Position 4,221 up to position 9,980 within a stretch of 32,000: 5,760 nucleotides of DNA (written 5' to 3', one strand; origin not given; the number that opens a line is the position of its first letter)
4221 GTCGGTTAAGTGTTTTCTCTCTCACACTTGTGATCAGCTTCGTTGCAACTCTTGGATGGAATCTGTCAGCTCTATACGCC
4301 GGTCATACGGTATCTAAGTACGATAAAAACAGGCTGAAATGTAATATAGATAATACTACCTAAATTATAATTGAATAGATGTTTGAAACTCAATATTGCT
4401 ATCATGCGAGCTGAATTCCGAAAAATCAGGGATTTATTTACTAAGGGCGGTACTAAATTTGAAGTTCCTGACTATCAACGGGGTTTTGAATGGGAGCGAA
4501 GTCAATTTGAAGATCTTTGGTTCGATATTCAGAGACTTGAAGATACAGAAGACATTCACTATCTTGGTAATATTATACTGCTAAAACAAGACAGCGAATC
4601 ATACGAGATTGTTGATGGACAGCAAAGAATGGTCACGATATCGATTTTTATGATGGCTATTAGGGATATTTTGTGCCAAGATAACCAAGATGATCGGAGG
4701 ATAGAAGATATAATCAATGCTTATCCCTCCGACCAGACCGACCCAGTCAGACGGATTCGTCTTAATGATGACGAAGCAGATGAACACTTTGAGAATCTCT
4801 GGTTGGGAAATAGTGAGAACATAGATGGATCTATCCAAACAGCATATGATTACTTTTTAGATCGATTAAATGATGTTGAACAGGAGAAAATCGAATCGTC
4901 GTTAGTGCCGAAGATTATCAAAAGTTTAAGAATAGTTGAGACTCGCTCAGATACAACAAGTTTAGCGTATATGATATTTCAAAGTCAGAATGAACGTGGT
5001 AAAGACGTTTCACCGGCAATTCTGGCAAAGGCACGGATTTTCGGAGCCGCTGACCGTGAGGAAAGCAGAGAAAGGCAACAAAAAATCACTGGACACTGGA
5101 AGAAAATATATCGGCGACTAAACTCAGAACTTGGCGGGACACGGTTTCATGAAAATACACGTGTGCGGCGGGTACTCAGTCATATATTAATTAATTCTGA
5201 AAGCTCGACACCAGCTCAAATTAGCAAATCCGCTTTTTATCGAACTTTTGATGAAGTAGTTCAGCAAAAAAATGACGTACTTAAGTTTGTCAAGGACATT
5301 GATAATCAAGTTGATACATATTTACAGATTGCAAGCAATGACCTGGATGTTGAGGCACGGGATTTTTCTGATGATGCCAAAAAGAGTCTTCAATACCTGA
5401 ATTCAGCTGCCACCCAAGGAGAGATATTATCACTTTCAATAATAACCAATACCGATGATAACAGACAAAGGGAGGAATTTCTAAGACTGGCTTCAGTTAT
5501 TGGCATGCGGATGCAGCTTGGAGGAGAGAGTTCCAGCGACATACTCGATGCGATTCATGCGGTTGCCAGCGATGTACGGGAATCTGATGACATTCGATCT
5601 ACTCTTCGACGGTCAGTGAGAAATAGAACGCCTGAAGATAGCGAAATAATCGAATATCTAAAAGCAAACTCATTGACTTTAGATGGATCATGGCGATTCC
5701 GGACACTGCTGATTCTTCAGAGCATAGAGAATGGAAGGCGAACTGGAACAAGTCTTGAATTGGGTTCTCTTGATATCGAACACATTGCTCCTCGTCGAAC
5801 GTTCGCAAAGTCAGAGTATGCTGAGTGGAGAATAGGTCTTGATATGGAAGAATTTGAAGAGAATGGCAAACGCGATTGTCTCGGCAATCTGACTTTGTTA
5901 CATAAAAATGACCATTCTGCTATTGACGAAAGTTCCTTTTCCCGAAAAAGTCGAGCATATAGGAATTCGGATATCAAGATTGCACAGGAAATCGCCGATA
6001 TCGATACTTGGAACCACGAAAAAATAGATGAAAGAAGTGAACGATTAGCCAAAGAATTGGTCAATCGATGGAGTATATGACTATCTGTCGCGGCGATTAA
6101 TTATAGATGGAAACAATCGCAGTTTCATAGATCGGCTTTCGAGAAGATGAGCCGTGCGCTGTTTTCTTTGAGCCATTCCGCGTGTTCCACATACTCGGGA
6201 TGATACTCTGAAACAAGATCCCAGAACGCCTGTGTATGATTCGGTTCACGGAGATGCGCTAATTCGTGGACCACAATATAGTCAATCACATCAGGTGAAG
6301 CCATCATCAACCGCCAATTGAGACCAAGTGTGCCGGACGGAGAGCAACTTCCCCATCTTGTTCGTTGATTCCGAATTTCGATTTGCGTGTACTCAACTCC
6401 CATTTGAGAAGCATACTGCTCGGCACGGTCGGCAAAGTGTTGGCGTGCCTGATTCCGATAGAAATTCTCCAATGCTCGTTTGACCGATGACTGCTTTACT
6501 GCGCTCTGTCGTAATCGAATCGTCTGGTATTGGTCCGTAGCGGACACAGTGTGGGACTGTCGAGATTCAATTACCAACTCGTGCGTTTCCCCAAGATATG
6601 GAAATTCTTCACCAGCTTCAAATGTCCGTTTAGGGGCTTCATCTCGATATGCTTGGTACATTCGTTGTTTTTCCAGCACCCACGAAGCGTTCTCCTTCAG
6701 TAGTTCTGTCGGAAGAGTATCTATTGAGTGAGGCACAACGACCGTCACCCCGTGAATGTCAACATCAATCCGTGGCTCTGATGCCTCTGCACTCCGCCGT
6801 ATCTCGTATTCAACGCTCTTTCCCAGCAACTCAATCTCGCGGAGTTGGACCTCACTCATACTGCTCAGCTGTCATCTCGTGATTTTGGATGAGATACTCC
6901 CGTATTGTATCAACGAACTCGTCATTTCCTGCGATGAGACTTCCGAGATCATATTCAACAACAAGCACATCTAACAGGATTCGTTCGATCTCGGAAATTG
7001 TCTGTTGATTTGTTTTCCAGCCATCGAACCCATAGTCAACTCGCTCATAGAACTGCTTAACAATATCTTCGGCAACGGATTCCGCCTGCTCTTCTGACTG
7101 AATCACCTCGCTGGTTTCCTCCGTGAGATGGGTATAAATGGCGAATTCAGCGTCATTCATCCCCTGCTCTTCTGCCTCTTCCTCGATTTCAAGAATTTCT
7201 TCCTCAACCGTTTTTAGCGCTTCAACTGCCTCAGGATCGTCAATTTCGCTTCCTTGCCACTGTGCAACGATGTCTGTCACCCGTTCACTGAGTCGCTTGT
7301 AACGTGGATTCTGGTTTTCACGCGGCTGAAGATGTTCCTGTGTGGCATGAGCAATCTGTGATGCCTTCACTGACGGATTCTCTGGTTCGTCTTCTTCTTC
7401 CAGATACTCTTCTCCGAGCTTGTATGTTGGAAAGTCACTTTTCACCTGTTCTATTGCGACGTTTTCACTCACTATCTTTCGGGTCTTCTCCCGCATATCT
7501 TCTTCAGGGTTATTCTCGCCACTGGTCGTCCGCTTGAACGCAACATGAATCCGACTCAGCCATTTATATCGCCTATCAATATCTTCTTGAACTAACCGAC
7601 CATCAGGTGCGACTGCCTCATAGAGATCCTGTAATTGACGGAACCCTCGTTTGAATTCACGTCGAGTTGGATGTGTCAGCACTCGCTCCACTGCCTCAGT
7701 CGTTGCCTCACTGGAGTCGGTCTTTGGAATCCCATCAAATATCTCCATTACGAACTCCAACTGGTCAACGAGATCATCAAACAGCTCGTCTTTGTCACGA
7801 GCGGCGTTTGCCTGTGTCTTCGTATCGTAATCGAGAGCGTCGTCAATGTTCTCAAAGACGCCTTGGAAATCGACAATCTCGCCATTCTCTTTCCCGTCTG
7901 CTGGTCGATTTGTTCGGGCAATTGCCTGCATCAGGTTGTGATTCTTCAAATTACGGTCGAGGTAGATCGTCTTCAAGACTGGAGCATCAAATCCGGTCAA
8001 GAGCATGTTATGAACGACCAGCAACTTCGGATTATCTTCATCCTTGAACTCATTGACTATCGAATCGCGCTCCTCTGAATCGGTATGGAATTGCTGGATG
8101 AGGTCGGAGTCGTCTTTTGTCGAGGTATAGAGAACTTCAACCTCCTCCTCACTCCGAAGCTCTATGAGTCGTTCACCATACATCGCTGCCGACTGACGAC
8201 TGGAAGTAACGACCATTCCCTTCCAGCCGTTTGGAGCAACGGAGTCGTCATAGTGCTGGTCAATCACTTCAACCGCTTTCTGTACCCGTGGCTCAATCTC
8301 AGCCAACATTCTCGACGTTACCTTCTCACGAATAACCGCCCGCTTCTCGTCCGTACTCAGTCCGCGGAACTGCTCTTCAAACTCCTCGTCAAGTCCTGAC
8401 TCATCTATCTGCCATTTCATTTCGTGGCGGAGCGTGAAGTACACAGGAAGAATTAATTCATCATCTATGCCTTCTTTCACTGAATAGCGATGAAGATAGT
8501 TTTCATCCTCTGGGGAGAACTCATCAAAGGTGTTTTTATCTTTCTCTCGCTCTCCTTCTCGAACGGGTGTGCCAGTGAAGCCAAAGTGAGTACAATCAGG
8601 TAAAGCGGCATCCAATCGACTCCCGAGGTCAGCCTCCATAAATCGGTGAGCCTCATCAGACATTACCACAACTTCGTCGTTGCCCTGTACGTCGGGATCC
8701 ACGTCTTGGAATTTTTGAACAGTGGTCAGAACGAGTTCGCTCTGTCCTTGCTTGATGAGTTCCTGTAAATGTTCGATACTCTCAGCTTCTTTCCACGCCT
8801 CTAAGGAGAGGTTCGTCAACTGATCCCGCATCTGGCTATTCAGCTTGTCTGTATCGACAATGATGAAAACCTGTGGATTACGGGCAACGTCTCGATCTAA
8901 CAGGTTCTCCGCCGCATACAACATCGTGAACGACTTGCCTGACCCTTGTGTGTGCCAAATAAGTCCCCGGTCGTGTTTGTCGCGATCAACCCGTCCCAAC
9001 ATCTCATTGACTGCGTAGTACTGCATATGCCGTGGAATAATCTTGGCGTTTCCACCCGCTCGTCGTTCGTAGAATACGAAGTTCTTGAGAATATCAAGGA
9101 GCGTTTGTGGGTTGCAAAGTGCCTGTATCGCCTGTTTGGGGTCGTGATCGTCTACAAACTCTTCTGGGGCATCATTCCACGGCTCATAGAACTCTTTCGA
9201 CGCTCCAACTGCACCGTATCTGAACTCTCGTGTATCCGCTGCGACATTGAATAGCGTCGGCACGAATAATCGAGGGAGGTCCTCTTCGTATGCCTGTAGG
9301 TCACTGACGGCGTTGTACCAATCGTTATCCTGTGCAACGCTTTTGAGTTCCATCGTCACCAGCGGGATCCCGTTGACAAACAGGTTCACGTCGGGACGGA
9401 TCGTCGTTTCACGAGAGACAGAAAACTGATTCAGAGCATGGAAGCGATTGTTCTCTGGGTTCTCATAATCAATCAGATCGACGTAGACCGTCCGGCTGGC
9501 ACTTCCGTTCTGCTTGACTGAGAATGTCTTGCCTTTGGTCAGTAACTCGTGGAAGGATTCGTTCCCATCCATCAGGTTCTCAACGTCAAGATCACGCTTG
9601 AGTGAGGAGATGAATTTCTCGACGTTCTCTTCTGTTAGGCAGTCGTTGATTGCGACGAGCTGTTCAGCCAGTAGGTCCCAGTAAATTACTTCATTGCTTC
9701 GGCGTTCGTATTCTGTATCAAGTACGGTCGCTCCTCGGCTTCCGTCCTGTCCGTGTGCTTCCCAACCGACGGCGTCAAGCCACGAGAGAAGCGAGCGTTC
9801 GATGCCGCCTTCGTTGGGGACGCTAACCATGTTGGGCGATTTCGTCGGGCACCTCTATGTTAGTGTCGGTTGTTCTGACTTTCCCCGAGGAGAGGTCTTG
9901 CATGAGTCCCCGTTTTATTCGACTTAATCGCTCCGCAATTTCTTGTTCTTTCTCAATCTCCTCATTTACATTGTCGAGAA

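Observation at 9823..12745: Two tandem full-length hsdS genes organised as cassettes, each carrying the hsdM-3' and hsdR-5' junctions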

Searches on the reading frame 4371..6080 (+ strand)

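Call 5: search_protein_families(library=pfam, proteins=[window:4371-6080:+])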
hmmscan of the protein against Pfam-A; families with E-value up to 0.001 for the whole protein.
window:4371-6080:+ (569 aa): 2 families
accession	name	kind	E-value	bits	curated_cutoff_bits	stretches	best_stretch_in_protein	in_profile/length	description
PF03235.19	GmrSD_N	-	5.2e-28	99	33.2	1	19-224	1-199/199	GmrSD restriction endonuclease, N-terminal domain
PF07510.16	GmrSD_C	-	3.6e-16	59.7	23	1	448-561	27-137/138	GmrSD restriction endonucleases, C-terminal domain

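Call 78: search_protein_families(library=padloc, proteins=[window:4371-6080:+], max_evalue=0.00001)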
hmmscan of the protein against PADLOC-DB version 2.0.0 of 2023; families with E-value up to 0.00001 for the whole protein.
window:4371-6080:+ (569 aa): 27 families (the best 25 are shown)
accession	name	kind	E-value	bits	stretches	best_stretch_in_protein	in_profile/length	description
PDLC02689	Orf5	-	0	1317.3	1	12-569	1-558/558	Orf5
PDLC04154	HEC-06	-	1.6e-66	223.1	1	11-569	6-566/569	-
PDLC04157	HEC-06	-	1.2e-63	213.7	1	12-568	7-556/558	-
PDLC04155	HEC-06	-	7.6e-58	194.3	1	14-568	7-559/562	-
PDLC02687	Orf5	-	1.2e-56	190.6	1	13-552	2-543/543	Orf5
PDLC02693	Orf5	-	2.9e-52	176.4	1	25-567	4-542/543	Orf5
PDLC02692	Orf5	-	7.3e-48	161.6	1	28-568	6-557/558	Orf5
PDLC02700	Orf5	-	3.4e-46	156.1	1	29-567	11-555/555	Orf5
PDLC02691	Orf5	-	3.8e-37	126.1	3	14-111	5-103/579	Orf5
PDLC02695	Orf5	-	1.1e-36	124.4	2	13-328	4-353/601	Orf5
PDLC02701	Orf5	-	9.8e-34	114.8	2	15-323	6-337/596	Orf5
PDLC02698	Orf5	-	9.7e-27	91.9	2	14-101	5-93/573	Orf5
PDLC02690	Orf5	-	3.2e-24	83.7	2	30-328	10-301/531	Orf5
PDLC02786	SspE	-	5.7e-20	69.2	1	11-110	5-118/766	SspE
PDLC02686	Orf5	-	9.3e-17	58.7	1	16-551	7-550/566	Orf5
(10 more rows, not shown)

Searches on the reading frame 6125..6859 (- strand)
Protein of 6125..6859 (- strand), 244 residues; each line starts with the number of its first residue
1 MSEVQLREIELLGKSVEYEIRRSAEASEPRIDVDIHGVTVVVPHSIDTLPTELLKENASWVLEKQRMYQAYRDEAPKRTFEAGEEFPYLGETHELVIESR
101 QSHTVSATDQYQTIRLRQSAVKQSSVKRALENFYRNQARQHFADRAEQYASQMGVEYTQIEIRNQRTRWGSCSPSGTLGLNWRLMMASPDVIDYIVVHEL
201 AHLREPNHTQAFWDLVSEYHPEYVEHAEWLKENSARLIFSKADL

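Call 5: search_protein_families(library=pfam, proteins=[window:6125-6859:-])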
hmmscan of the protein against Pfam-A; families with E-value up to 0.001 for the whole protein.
window:6125-6859:- (244 aa): 1 family
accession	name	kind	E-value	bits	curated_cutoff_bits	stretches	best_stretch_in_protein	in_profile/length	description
PF01863.23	YgjP-like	-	1.1e-59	202.4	26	1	30-233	4-207/207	YgjP-like, metallopeptidase domain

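Call 58: search_protein_families(library=ncbifam, proteins=[window:6125-6859:-], max_evalue=0.001)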
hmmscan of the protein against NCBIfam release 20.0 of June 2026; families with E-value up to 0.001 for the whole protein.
window:6125-6859:- (244 aa): 0 families

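Call 78: search_protein_families(library=padloc, proteins=[window:6125-6859:-], max_evalue=0.00001)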
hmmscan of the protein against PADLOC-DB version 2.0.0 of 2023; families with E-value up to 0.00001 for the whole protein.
window:6125-6859:- (244 aa): 0 families

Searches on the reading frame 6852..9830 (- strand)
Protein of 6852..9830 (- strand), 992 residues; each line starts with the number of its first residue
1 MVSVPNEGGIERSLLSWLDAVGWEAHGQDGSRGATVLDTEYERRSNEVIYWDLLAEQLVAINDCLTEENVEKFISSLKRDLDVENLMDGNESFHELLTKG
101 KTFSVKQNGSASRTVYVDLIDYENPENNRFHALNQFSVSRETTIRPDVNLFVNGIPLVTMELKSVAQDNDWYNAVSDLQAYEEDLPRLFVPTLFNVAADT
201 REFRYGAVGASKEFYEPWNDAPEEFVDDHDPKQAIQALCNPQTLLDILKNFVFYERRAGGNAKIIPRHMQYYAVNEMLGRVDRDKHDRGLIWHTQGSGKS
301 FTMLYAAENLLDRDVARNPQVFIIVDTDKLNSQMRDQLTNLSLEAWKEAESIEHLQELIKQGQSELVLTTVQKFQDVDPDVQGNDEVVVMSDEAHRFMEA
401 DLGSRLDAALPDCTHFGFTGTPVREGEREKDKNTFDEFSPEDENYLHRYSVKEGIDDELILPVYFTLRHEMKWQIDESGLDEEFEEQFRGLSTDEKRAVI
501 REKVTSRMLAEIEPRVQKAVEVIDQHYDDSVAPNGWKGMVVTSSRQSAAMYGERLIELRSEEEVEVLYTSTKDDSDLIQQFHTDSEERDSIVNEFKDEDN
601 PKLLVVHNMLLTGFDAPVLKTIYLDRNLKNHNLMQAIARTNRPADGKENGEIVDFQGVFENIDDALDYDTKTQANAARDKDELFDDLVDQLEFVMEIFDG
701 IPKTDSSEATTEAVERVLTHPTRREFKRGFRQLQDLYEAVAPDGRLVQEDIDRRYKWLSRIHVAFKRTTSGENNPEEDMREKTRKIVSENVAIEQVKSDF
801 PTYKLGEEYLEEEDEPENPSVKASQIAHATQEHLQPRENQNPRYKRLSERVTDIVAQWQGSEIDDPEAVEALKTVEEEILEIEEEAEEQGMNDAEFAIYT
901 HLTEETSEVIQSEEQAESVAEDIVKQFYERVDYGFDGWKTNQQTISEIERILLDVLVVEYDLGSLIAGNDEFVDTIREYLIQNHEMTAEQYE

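Call 5: search_protein_families(library=pfam, proteins=[window:6852-9830:-])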
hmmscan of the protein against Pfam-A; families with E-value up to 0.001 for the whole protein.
window:6852-9830:- (992 aa): 7 families
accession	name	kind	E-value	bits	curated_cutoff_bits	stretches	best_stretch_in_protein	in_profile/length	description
PF18766.7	SWI2_SNF2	-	3.5e-56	190.8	26.7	1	270-496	2-220/221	SWI2/SNF2 ATPase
PF04313.20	HSDR_N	-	2.3e-41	142.3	25.1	1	6-212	3-196/198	Type I restriction enzyme R protein N terminus (HSDR_N)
PF22679.2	T1R_D3-like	-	3.4e-22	80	27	1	588-656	86-157/158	Type I restriction enzyme subunit R domain 3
PF04851.21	ResIII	-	6.8e-22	78.6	22.5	1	264-424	2-164/164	Type III restriction enzyme, res subunit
PF11867.13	T1RH-like_C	-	5.3e-15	56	26.8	1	674-943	5-289/329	Type I restriction enzyme HindI endonuclease subunit-like, C-terminal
PF00270.35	DEAD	-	9.5e-08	32.4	26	1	294-421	22-159/167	DEAD/DEAH box helicase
PF00271.37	Helicase_C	-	9.9e-05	23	23.5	1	537-642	17-108/110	Helicase conserved C-terminal domain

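Call 58: search_protein_families(library=ncbifam, proteins=[window:6852-9830:-], max_evalue=0.001)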
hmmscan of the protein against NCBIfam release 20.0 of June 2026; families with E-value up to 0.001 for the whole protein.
window:6852-9830:- (992 aa): 3 families
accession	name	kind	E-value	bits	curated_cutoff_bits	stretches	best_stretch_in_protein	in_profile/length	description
TIGR00348.1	hsdR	subfamily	2.4e-149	498.9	284.55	1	41-667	29-666/674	HsdR family type I site-specific deoxyribonuclease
NF053632.1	heli_RadD_YejH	equivalog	2.2e-10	39.4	720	1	565-659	265-358/573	DNA repair helicase RadD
TIGR04095.1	dnd_restrict_1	equivalog_domain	5.6e-08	32.2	600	1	284-667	22-407/451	DNA phosphorothioation system restriction enzyme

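Call 78: search_protein_families(library=padloc, proteins=[window:6852-9830:-], max_evalue=0.00001)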
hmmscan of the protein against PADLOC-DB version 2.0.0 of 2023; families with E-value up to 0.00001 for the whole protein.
window:6852-9830:- (992 aa): 7 families
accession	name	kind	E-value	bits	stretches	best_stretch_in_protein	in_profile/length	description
PDLC03040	REase_I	-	4e-124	413.6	1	6-958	6-998/1029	Type I restriction enzyme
PDLC03044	REase_I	-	2.6e-65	219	2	66-563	55-560/1034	Type I restriction enzyme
PDLC03048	REase_I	-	2.8e-55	185.9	2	111-598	84-558/976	Type I restriction enzyme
PDLC03041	REase_I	-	4.1e-55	185.3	2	237-672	286-747/1099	Type I restriction enzyme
PDLC03046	REase_I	-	8.9e-32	108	3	603-661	676-734/1025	Type I restriction enzyme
PDLC03045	REase_I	-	1.6e-28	97.2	2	147-517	137-516/995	Type I restriction enzyme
PDLC02704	PbeA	-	1.5e-12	44.8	1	284-656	268-644/682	PbeA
